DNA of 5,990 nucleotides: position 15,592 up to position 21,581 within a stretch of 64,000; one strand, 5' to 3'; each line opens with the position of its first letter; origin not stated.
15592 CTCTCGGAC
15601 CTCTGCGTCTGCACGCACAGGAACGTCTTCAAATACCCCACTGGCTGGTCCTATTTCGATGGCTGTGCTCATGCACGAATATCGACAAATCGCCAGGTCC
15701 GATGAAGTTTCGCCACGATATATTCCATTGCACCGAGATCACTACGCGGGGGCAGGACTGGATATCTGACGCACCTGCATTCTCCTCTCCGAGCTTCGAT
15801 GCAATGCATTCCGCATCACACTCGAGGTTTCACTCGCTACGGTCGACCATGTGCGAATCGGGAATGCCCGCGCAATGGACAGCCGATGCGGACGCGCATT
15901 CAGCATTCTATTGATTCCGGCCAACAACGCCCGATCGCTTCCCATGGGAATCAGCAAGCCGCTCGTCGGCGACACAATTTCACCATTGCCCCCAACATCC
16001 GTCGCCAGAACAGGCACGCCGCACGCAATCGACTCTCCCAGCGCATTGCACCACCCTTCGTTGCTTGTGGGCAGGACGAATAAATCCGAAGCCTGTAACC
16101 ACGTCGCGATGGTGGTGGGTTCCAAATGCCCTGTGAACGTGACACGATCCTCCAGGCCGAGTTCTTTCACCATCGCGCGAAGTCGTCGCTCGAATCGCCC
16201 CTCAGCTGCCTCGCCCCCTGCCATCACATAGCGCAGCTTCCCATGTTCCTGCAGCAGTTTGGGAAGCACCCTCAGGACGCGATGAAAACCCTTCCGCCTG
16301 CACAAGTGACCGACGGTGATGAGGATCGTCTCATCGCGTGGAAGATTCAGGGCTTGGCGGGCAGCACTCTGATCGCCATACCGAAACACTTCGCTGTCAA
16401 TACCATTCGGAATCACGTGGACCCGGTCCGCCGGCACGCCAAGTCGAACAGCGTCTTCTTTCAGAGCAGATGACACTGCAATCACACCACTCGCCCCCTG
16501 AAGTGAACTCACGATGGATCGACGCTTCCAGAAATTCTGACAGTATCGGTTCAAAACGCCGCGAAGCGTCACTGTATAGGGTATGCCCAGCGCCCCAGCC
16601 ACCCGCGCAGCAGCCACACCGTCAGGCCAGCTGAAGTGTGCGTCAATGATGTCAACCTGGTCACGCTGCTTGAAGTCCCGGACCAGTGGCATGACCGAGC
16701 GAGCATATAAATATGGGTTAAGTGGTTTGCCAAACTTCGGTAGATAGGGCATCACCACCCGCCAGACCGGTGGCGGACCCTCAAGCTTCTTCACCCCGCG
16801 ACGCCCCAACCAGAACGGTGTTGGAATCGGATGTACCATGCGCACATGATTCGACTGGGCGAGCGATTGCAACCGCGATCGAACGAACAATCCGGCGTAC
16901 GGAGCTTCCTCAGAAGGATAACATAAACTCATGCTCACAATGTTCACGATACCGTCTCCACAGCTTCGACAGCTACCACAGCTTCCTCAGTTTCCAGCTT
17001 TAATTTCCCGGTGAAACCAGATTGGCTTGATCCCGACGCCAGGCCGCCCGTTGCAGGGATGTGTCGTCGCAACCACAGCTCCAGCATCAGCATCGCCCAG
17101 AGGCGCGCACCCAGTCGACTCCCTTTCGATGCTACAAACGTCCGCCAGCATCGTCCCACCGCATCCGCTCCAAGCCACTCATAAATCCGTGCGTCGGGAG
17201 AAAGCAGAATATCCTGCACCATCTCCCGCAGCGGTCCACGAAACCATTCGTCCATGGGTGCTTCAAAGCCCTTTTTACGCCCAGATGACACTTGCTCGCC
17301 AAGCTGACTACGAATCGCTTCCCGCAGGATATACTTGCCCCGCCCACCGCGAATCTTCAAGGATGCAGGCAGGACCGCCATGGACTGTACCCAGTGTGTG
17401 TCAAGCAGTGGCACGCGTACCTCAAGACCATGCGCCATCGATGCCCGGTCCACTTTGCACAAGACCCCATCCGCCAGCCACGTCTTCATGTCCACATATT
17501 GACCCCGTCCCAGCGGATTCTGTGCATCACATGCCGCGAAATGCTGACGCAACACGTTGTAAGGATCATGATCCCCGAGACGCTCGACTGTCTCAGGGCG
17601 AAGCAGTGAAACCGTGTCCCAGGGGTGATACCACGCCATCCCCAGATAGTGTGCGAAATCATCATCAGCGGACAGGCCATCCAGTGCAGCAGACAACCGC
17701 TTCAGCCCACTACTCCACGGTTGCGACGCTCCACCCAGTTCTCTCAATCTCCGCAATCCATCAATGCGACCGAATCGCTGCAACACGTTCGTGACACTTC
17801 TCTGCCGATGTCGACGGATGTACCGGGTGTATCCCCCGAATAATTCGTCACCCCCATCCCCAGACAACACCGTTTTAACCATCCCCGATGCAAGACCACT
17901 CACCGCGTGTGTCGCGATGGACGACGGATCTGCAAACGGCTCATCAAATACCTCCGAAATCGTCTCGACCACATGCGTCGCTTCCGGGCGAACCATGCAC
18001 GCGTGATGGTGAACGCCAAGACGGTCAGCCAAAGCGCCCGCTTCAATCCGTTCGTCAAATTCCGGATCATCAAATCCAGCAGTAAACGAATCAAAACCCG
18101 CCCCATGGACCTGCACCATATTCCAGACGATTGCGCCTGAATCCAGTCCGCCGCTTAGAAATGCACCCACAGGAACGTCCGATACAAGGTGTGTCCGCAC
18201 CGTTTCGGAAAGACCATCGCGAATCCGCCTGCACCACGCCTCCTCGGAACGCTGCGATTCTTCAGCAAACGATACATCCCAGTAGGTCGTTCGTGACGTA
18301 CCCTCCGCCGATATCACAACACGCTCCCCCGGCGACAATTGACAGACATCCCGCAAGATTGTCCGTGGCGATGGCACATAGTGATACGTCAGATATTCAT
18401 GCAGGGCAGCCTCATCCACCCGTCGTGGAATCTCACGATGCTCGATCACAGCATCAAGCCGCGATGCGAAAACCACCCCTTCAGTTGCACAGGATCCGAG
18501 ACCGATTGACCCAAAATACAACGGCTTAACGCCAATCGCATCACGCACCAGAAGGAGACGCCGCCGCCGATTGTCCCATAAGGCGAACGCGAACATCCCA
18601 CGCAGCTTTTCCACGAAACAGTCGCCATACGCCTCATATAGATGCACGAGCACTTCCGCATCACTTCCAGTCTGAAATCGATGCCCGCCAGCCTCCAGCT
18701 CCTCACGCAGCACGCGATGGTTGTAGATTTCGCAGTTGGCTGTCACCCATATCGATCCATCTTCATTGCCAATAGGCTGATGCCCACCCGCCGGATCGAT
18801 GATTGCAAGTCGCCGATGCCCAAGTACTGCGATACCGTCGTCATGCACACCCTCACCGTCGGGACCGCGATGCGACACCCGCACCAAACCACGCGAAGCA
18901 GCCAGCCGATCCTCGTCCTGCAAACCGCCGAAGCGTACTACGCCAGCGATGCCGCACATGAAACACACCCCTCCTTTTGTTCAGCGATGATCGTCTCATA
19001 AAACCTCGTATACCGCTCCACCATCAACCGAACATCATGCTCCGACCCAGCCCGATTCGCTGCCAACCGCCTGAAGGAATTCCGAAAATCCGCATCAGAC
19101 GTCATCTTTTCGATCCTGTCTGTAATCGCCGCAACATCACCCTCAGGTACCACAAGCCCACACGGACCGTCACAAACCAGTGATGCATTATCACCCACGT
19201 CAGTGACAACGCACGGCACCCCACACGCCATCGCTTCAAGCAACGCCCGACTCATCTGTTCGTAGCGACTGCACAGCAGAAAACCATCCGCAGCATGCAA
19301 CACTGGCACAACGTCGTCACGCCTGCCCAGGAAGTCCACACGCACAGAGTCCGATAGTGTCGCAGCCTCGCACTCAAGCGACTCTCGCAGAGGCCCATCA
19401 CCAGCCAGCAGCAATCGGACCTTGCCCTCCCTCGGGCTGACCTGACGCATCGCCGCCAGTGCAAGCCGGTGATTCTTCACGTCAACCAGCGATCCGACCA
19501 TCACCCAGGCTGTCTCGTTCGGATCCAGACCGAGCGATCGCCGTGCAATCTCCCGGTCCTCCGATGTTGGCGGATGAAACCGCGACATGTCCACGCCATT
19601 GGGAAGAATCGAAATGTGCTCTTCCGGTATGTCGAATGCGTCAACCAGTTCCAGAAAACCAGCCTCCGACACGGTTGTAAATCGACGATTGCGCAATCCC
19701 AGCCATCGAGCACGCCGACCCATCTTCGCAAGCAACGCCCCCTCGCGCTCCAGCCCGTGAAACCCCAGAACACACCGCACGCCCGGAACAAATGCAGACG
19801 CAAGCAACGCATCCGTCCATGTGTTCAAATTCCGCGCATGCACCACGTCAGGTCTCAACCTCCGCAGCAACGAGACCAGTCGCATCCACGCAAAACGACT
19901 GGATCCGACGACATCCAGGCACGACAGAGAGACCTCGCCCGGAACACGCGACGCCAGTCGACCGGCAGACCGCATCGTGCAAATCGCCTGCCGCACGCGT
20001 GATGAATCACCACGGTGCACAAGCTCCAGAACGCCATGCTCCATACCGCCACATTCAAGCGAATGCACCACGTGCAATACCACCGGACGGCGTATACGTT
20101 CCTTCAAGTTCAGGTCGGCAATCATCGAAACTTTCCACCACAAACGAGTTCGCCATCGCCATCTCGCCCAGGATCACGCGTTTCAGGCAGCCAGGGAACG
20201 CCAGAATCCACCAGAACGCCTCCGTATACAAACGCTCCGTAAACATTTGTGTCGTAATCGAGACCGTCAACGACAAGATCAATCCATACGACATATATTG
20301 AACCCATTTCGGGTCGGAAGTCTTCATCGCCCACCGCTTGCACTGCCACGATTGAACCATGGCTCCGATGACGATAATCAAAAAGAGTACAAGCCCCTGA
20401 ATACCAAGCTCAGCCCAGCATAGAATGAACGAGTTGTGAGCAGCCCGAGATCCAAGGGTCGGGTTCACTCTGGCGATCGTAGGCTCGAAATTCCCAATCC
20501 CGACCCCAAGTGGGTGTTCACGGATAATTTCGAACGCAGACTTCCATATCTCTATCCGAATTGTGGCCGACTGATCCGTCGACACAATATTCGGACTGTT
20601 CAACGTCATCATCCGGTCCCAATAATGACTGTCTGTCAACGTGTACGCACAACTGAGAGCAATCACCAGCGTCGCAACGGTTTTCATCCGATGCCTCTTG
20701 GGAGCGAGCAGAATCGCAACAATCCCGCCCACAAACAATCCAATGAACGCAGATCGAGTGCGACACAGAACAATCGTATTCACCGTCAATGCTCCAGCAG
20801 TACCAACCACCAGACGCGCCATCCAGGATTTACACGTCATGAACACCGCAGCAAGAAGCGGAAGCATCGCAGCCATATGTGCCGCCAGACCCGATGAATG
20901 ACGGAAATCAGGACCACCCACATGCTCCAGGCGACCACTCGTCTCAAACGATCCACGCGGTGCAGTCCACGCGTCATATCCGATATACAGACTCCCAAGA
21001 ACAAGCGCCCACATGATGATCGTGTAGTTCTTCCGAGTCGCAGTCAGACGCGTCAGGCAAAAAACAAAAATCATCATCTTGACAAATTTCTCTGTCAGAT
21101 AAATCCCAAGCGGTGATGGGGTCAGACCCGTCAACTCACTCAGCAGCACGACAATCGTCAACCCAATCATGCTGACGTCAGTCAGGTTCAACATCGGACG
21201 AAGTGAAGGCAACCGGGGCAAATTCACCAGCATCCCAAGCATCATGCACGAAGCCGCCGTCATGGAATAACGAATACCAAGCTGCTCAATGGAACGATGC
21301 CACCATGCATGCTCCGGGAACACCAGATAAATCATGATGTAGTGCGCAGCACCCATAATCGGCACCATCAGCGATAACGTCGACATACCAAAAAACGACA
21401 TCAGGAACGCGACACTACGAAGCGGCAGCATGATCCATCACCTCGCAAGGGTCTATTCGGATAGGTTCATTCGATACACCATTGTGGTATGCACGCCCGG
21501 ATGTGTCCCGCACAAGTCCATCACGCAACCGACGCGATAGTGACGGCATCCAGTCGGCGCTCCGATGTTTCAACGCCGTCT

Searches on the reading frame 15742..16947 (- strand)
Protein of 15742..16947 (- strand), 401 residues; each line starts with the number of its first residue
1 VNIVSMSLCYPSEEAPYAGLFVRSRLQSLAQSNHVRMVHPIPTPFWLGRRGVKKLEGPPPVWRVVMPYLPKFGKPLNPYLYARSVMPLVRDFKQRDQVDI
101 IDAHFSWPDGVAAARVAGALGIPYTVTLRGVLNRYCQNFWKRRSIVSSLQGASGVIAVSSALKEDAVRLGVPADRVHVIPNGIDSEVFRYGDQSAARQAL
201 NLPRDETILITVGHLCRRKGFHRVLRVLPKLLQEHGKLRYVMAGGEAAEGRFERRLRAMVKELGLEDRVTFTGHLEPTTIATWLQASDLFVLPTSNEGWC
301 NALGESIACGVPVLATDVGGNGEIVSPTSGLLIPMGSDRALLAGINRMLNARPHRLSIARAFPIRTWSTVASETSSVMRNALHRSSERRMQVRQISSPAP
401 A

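Call 19: search_protein_families(library=ncbifam, max_evalue=0.00001, proteins=[window:15742-16947:-])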
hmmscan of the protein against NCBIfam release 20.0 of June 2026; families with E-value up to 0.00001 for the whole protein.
window:15742-16947:- (401 aa): 31 families (the best 25 are shown)
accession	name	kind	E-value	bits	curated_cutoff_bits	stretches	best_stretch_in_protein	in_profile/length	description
NF047684.1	TeichurnBiosyTuaC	equivalog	7.8e-39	133.7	550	1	93-354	104-357/391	teichuronic acid biosynthesis protein TuaC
NF041876.1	EPS_EpsE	equivalog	8.4e-29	101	400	1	119-360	135-370/389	exopolysaccharide biosynthesis GT4 family glycosyltransferase EpsE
TIGR03088.1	stp2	hypoth_equivalog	1.7e-28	99.7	409.05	1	156-352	141-339/374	TIGR03088 family PEP-CTERM/XrtA system glycosyltransferase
TIGR03449.1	mycothiol_MshA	equivalog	2.4e-27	95.9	462.5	1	170-382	184-404/406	D-inositol-3-phosphate glycosyltransferase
TIGR03999.1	thiol_BshA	equivalog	4.4e-27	95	273.7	1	91-338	78-325/375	N-acetyl-alpha-D-glucosaminyl L-malate synthase BshA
TIGR04063.1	stp3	hypoth_equivalog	2.5e-23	82.6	442.05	1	91-360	86-372/397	TIGR04063 family PEP-CTERM/XrtA system glycosyltransferase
NF038229.1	Glyco4_Geo_Pelo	equivalog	5.9e-21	74.8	400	1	94-332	52-284/338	GPMC system family 4 glycosyltransferase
TIGR02149.1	glgA_Coryne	subfamily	1.3e-20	74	302.4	1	148-378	141-387/391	glycogen synthase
NF038295.1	EPS_HpsP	equivalog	1.7e-19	70.1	550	1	85-330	82-332/388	hormogonium polysaccharide biosynthesis glycosyltransferase HpsP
TIGR04047.1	MSMEG_0565_glyc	hypoth_equivalog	2.5e-19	69.6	259.85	1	148-350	135-340/373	MSMEG_0565 family glycosyltransferase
TIGR04157.1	glyco_rSAM_CFB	subfamily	5.6e-19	68.4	400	1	155-338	173-353/406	TIGR04157 family glycosyltransferase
NF012028.0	PRK15484.1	subfamily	6.4e-19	68.3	618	1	158-360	145-352/380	lipopolysaccharide N-acetylglucosaminyltransferase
NF011726.0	PRK15179.1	equivalog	5.9e-16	57.9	733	1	144-334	449-640/694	Vi polysaccharide biosynthesis protein TviE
NF041010.1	glycosy_Agl16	equivalog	5.5e-15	55.1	575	1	150-318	132-285/352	glycosylation protein Agl16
TIGR04005.1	wcaL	equivalog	9e-15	54.4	537.6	1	99-343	120-362/406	colanic acid biosynthesis glycosyltransferase WcaL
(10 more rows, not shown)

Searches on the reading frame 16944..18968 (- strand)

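Call 19: search_protein_families(library=ncbifam, max_evalue=0.00001, proteins=[window:16944-18968:-])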
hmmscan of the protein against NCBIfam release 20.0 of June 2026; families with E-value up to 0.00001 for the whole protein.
window:16944-18968:- (674 aa): 9 families
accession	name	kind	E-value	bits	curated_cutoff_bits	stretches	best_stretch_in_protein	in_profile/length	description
TIGR03108.1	eps_aminotran_1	hypoth_equivalog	2.2e-167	558.5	816.9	1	4-635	1-627/628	XrtA/PEP-CTERM system amidotransferase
TIGR01536.1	asn_synth_AEB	equivalog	9.7e-126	420.8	267.1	1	5-568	1-517/517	asparagine synthase (glutamine-hydrolyzing)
TIGR03104.1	trio_amidotrans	equivalog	5.7e-111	371.6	570.1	2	4-388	1-390/589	N-acetylglutaminylglutamine amidotransferase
NF006949.0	PRK09431.1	equivalog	8.3e-80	268.9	499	3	4-177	1-168/554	asparagine synthase B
NF033535.1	lass_lactam_cya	exception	1.8e-67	228.4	525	2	4-377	1-376/668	lasso peptide isopeptide bond-forming cyclase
NF033561.1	macrolact_Ik_Al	subfamily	1.5e-15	56.8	300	1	130-588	85-509/561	albusnodin/ikarugamycin family macrolactam cyclase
TIGR01134.1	purF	equivalog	1.8e-08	34.2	350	1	63-168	84-200/432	amidophosphoribosyltransferase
NF001484.0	PRK00331.1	subfamily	1e-07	30.8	381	1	65-151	87-181/601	isomerizing glutamine--fructose-6-phosphate transaminase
TIGR01135.1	glmS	equivalog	1.3e-07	30.5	418.05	1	67-177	88-200/607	glutamine--fructose-6-phosphate transaminase (isomerizing)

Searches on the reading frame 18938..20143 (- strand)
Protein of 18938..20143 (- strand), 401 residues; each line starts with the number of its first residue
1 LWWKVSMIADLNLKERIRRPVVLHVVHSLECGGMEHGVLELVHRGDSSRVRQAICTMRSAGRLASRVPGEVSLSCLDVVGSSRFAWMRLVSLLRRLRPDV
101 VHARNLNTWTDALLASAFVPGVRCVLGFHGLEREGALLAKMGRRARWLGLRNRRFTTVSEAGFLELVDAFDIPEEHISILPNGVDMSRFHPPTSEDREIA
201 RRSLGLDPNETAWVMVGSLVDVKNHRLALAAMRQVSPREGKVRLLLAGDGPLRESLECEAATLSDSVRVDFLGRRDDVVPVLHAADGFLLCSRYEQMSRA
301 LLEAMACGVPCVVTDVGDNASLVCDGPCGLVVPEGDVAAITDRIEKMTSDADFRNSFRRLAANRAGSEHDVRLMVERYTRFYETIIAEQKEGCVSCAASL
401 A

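Call 7: search_protein_families(library=pfam, max_evalue=0.1, proteins=[window:18938-20143:-])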
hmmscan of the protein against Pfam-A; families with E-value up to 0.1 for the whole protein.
window:18938-20143:- (401 aa): 6 families
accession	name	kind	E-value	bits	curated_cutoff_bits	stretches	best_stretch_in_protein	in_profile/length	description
PF00534.26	Glycos_transf_1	-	4.8e-34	117.8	26.4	1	196-361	1-169/172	Glycosyl transferases group 1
PF13692.12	Glyco_trans_1_4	-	3.6e-31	108.8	27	1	214-350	5-142/142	Glycosyl transferases group 1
PF13439.12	Glyco_transf_4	-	5.4e-19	69.3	28.5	1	32-188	2-170/170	Glycosyltransferase Family 4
PF13579.12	Glyco_trans_4_4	-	3.2e-10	41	29.7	1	32-183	1-158/158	Glycosyl transferase 4-like domain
PF20706.3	GT4-conflict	-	7.4e-05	22.3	26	1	185-315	173-312/385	Family 4 Glycosyltransferase in conflict systems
PF13524.12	Glyco_trans_1_2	-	0.0067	16.8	25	1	270-372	30-136/144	Glycosyl transferase-like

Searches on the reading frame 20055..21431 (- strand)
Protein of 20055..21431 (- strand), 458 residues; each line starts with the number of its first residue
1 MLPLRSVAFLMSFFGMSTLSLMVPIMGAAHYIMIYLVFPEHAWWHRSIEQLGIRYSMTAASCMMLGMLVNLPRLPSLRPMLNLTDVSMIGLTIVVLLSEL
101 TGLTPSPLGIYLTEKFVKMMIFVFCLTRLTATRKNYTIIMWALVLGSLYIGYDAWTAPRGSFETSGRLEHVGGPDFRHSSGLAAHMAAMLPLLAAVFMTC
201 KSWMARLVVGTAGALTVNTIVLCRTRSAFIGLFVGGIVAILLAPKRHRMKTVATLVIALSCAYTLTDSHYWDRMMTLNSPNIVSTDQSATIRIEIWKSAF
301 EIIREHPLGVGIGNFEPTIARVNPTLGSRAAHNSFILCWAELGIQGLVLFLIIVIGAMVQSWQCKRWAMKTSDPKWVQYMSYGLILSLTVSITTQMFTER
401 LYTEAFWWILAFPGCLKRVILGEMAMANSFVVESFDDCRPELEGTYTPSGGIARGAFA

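Call 7: search_protein_families(library=pfam, max_evalue=0.1, proteins=[window:20055-21431:-])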
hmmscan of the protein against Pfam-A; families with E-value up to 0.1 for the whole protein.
window:20055-21431:- (458 aa): 1 family
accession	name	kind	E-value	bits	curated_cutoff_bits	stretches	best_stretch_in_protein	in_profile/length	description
PF04932.20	Wzy_C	-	4.9e-21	75.5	31.7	1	214-351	4-149/149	O-Antigen ligase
